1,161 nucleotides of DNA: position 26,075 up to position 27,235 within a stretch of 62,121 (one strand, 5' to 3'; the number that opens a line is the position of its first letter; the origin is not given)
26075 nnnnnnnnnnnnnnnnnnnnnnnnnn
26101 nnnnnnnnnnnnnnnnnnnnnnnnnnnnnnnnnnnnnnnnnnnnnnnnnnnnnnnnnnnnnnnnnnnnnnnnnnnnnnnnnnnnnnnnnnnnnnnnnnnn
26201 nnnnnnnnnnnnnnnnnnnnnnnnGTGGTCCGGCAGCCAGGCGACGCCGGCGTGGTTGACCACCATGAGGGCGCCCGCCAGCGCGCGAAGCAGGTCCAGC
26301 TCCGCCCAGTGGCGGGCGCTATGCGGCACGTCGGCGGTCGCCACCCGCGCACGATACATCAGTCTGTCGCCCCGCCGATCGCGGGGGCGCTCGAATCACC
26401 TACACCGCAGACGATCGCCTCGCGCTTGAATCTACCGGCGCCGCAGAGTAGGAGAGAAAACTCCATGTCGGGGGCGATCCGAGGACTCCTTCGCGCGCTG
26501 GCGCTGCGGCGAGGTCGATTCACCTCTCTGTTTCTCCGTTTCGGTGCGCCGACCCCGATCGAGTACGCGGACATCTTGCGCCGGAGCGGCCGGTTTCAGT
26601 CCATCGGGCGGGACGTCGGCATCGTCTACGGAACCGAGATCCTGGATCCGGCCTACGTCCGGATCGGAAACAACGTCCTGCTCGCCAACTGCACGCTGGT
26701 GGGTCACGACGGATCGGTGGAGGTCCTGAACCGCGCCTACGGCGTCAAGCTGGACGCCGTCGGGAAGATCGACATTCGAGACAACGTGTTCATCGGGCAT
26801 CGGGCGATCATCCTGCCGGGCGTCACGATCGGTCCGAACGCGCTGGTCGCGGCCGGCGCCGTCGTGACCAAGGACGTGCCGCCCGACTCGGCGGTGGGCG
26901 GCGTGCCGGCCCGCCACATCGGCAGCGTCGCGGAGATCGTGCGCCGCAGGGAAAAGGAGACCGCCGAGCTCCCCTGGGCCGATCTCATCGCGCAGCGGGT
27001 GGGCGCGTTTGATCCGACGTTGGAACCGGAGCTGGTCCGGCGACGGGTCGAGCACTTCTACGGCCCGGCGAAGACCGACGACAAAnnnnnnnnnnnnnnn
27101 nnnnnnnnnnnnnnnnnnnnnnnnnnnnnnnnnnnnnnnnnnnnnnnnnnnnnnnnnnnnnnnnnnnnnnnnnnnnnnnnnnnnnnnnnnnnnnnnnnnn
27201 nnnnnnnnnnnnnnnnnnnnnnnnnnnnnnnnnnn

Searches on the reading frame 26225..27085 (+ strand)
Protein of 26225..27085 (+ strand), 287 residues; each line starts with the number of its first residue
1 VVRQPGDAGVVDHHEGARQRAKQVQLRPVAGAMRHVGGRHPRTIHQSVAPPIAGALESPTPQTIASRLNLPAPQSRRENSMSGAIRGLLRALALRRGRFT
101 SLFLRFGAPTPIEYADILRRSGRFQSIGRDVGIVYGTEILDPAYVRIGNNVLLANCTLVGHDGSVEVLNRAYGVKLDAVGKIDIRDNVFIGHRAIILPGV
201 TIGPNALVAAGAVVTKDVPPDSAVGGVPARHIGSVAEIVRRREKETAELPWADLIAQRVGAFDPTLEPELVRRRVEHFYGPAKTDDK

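Call 15: search_protein_families(library=pfam, max_evalue=0.0001, proteins=[window:26225-27085:+])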
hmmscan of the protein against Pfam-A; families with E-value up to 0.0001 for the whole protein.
seq(287 aa): 2 families
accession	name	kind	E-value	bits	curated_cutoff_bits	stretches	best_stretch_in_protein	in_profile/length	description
PF00132.30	Hexapep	-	8e-11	41.6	27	1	184-216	4-36/36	Bacterial transferase hexapeptide (six repeats)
PF14602.12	Hexapep_2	-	4.1e-08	33.2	27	1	186-216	6-34/34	Hexapeptide repeat of succinyl-transferase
